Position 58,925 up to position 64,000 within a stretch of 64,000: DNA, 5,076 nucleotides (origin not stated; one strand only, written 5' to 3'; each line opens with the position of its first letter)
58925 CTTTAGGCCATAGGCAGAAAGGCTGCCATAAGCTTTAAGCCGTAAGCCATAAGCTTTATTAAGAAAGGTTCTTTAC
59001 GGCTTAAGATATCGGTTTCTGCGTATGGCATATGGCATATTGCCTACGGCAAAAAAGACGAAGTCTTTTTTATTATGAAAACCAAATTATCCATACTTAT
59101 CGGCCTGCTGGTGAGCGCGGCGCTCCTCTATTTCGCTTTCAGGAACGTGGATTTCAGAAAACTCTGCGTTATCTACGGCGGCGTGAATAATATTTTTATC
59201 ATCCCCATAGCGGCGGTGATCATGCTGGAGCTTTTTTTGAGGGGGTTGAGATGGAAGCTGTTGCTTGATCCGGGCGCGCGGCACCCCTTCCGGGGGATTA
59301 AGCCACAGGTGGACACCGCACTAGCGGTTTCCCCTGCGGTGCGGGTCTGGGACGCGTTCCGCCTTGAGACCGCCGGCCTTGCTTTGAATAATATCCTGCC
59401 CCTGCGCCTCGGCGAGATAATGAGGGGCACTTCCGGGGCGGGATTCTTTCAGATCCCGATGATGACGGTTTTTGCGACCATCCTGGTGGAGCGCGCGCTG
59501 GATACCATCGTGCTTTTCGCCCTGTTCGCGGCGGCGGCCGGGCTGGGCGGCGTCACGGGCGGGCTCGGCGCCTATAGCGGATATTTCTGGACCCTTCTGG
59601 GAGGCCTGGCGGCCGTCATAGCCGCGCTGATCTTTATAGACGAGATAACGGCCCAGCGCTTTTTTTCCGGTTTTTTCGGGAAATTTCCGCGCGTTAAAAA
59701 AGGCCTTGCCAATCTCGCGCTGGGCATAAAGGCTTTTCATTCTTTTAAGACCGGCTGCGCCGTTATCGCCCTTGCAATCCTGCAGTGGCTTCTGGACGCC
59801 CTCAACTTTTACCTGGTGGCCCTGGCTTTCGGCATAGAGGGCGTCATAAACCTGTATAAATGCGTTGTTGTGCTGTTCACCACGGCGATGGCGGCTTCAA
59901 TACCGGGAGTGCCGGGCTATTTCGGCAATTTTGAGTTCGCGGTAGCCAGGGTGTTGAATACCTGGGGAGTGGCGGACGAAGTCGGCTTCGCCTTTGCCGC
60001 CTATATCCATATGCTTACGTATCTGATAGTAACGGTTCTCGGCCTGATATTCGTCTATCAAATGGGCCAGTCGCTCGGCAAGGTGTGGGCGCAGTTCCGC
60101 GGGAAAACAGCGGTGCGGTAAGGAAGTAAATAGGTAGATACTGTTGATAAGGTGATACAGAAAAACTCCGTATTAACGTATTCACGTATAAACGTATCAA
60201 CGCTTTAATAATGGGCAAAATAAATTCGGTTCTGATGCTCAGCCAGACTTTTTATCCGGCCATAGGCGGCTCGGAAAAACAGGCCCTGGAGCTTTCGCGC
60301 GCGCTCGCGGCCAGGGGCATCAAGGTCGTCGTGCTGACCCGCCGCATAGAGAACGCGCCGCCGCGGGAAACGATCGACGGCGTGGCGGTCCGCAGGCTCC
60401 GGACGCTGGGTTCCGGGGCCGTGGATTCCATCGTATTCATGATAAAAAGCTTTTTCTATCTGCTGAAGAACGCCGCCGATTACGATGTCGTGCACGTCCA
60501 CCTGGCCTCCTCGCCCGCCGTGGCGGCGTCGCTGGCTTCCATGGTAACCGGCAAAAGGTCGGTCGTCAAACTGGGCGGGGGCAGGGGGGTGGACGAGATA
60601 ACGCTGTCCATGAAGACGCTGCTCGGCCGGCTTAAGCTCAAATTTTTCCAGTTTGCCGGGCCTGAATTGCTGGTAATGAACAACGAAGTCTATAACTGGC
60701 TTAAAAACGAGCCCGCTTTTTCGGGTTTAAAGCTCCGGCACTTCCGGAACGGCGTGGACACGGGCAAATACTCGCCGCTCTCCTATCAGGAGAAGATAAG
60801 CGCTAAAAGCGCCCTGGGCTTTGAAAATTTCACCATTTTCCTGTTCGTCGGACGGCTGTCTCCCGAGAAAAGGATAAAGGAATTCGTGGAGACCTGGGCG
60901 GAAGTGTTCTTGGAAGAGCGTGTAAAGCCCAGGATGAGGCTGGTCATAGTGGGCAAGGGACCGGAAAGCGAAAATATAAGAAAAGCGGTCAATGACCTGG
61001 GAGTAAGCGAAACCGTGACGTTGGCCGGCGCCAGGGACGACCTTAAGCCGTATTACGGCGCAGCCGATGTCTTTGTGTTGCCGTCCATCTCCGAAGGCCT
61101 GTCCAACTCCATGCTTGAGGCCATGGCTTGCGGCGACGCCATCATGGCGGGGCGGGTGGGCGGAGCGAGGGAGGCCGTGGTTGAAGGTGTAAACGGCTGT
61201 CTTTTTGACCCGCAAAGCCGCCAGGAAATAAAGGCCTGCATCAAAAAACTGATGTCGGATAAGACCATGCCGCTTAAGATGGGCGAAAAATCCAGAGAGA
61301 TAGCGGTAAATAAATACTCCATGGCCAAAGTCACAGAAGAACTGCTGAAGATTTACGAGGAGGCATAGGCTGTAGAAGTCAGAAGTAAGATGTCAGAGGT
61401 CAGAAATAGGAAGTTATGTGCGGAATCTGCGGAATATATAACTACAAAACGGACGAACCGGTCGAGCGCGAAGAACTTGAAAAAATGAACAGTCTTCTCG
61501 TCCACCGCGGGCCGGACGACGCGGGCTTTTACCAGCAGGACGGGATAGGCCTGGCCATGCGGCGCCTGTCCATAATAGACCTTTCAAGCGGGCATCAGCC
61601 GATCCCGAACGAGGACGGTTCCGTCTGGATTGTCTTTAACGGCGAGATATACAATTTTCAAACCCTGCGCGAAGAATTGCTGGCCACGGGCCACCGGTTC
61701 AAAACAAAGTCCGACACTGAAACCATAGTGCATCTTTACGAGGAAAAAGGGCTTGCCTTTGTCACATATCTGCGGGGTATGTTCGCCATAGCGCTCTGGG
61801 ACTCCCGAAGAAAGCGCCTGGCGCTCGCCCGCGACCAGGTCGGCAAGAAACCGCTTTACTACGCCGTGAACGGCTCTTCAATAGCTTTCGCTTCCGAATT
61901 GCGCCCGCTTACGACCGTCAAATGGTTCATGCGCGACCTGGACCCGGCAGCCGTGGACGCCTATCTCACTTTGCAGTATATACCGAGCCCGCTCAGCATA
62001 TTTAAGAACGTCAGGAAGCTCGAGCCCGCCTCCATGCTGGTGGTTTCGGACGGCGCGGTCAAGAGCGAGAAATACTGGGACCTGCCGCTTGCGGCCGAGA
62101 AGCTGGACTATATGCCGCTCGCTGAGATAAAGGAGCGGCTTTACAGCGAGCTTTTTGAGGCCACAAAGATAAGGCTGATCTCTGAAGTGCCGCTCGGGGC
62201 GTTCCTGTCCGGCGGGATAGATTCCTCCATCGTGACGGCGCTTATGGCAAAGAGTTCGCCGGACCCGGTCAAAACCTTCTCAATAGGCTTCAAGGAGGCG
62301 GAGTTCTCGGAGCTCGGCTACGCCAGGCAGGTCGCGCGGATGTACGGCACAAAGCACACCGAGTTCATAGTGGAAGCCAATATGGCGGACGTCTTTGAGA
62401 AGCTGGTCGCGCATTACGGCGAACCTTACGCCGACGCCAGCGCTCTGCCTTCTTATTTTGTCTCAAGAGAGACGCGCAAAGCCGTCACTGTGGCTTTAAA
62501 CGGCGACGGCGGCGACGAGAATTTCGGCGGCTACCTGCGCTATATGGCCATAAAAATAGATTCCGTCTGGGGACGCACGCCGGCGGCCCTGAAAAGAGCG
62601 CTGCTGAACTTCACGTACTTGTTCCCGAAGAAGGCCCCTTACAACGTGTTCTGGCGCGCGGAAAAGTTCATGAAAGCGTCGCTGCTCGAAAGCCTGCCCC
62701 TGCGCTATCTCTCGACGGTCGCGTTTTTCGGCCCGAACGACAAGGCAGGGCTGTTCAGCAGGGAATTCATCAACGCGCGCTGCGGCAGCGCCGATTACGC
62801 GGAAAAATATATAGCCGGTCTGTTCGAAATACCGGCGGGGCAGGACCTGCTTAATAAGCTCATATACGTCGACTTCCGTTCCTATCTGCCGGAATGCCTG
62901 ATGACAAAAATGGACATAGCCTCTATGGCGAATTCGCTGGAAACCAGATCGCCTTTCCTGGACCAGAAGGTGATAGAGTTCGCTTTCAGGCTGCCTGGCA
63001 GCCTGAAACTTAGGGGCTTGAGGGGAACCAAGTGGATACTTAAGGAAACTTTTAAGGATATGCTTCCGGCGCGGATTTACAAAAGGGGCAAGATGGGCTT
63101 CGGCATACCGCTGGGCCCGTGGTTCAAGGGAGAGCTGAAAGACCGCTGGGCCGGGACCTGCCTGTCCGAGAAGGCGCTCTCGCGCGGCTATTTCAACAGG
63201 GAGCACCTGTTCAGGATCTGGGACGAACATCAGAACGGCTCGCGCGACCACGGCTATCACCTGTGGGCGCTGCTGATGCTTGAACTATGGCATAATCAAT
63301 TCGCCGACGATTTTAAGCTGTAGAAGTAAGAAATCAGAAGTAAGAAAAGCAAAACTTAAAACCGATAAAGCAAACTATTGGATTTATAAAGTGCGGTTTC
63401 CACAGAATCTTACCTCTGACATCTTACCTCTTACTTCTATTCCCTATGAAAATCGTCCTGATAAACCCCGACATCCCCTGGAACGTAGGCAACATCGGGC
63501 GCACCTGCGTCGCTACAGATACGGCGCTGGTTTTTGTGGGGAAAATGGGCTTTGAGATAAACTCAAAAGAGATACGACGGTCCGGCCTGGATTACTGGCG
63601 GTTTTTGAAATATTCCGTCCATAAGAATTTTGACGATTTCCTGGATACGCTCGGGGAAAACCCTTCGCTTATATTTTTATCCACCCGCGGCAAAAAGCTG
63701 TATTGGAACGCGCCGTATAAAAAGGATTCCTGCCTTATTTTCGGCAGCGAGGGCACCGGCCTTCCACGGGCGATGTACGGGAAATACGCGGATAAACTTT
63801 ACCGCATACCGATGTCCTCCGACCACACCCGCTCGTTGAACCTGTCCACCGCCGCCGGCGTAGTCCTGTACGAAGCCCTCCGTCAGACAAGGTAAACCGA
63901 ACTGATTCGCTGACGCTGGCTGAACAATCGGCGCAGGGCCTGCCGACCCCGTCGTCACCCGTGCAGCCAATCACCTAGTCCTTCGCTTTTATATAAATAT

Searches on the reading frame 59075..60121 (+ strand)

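Call 12: search_protein_families(library=pfam, proteins=[window:59075-60121:+])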
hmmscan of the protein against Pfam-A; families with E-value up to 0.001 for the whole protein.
window:59075-60121:+ (348 aa): 1 family
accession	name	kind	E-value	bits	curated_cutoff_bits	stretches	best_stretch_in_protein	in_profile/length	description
PF03706.18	LPG_synthase_TM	-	9.2e-38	130.8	33.4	1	7-323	1-302/302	Lysylphosphatidylglycerol synthase TM region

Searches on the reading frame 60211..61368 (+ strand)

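Call 12: search_protein_families(library=pfam, proteins=[window:60211-61368:+])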
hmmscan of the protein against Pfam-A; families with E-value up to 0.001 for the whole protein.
window:60211-61368:+ (385 aa): 7 families
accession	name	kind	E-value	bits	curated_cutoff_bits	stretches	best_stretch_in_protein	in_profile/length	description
PF00534.26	Glycos_transf_1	-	7.5e-36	123.7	26.4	1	204-363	12-171/172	Glycosyl transferases group 1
PF13692.12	Glyco_trans_1_4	-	5.7e-35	121.1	27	1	209-350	3-142/142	Glycosyl transferases group 1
PF13579.12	Glyco_trans_4_4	-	2.2e-13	51.3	29.7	1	19-121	1-101/158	Glycosyl transferase 4-like domain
PF13439.12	Glyco_transf_4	-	7.9e-13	49.2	28.5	1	18-110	1-92/170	Glycosyltransferase Family 4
PF13477.12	Glyco_trans_4_2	-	1.6e-05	25.5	23.4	1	26-119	14-103/139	Glycosyl transferase 4-like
PF20706.3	GT4-conflict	-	5.6e-05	22.7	26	0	210-318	200-315/385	Family 4 Glycosyltransferase in conflict systems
PF13524.12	Glyco_trans_1_2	-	0.00061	20.2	25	1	277-379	39-143/144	Glycosyl transferase-like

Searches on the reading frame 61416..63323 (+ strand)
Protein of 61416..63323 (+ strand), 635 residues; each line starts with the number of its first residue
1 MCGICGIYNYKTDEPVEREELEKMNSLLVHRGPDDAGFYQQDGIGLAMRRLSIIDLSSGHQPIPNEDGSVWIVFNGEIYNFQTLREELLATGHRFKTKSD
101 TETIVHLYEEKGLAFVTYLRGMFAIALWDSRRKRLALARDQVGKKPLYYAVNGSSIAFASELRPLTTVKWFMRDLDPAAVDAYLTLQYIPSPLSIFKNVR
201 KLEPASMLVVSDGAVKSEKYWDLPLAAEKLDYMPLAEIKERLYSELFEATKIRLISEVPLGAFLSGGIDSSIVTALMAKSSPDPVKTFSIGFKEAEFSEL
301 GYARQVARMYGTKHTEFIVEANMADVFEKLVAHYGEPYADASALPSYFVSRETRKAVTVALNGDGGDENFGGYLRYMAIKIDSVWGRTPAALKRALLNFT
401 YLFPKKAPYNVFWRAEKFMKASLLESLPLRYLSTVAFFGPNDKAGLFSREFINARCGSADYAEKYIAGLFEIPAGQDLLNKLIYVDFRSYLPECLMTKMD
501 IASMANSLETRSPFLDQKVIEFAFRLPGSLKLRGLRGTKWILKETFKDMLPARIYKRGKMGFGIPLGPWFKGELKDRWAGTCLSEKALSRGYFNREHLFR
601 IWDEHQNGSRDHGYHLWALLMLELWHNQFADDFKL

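Call 12: search_protein_families(library=pfam, proteins=[window:61416-63323:+])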
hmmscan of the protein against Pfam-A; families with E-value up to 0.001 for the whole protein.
window:61416-63323:+ (635 aa): 3 families
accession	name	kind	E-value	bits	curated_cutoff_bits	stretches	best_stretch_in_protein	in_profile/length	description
PF00733.27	Asn_synthase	-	6.6e-95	319.2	21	1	244-626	4-353/354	Asparagine synthase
PF13537.11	GATase_7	-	3.7e-46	156.6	25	1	49-166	2-122/123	Glutamine amidotransferase domain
PF13522.11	GATase_6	-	4.4e-43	146.9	27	1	33-161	1-130/130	Glutamine amidotransferase domain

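Call 35: find_related_loci(query=window:61416-63323:+, collection=metagenome_contigs, flank=10000)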
Query window:61416-63323:+ (635 aa) in metagenome_contigs; peptide patterns used: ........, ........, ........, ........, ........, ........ (x = any residue, [..] = any of these).
135 stretches matched a pattern; 70 encode a relative of the query (tblastn E <= 1e-3); 70 distinct loci.
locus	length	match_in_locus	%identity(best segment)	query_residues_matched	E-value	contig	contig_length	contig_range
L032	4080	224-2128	85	1-635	0e+0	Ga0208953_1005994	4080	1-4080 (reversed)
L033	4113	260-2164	85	1-635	0e+0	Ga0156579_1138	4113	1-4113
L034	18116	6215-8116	80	1-635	0e+0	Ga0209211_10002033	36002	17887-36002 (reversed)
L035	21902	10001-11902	77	1-635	0e+0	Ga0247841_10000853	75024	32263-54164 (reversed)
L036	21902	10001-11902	77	1-635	0e+0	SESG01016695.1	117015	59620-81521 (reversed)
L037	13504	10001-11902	76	1-635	0e+0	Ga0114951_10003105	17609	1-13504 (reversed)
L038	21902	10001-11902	75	1-635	0e+0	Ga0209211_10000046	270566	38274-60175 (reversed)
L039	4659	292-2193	75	1-635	0e+0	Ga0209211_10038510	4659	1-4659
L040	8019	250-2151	72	1-635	0e+0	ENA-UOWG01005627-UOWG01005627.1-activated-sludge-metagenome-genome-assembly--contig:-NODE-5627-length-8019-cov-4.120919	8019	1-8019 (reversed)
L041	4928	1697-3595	71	1-635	0e+0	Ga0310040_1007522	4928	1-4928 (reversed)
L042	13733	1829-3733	70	1-635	0e+0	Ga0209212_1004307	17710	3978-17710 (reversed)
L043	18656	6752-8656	71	1-635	0e+0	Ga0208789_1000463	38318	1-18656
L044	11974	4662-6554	71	1-631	0e+0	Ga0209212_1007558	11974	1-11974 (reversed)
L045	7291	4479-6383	70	1-635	0e+0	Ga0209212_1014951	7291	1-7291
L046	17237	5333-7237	70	1-635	0e+0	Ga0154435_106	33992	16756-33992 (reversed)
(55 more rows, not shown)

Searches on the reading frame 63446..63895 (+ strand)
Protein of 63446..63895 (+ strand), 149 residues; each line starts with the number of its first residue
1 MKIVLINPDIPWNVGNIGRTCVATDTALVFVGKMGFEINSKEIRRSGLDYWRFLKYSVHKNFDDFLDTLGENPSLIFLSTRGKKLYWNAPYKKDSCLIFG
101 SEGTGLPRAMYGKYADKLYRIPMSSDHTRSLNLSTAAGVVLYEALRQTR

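Call 12: search_protein_families(library=pfam, proteins=[window:63446-63895:+])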
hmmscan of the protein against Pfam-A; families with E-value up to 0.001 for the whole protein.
window:63446-63895:+ (149 aa): 1 family
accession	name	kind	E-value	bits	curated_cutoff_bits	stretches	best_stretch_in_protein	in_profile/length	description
PF00588.24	SpoU_methylase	-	3.8e-31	108.5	29.7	1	2-142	3-142/142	SpoU rRNA Methylase family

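Call 53: find_encoding_contigs(protein=window:63446-63895:+, flank=6000, max_places=10)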
Protein window:63446-63895:+ (149 aa): 3 contigs read that carry it; 2 places shown.
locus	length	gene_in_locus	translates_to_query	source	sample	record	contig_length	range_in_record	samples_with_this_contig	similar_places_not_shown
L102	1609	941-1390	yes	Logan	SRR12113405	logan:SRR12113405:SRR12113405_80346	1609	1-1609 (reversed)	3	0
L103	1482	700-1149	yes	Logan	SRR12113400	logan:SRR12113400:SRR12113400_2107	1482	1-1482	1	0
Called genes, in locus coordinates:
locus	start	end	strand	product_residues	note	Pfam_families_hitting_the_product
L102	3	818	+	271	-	?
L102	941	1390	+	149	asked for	PF00588:SpoU_methylase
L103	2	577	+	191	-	?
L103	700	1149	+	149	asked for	PF00588:SpoU_methylase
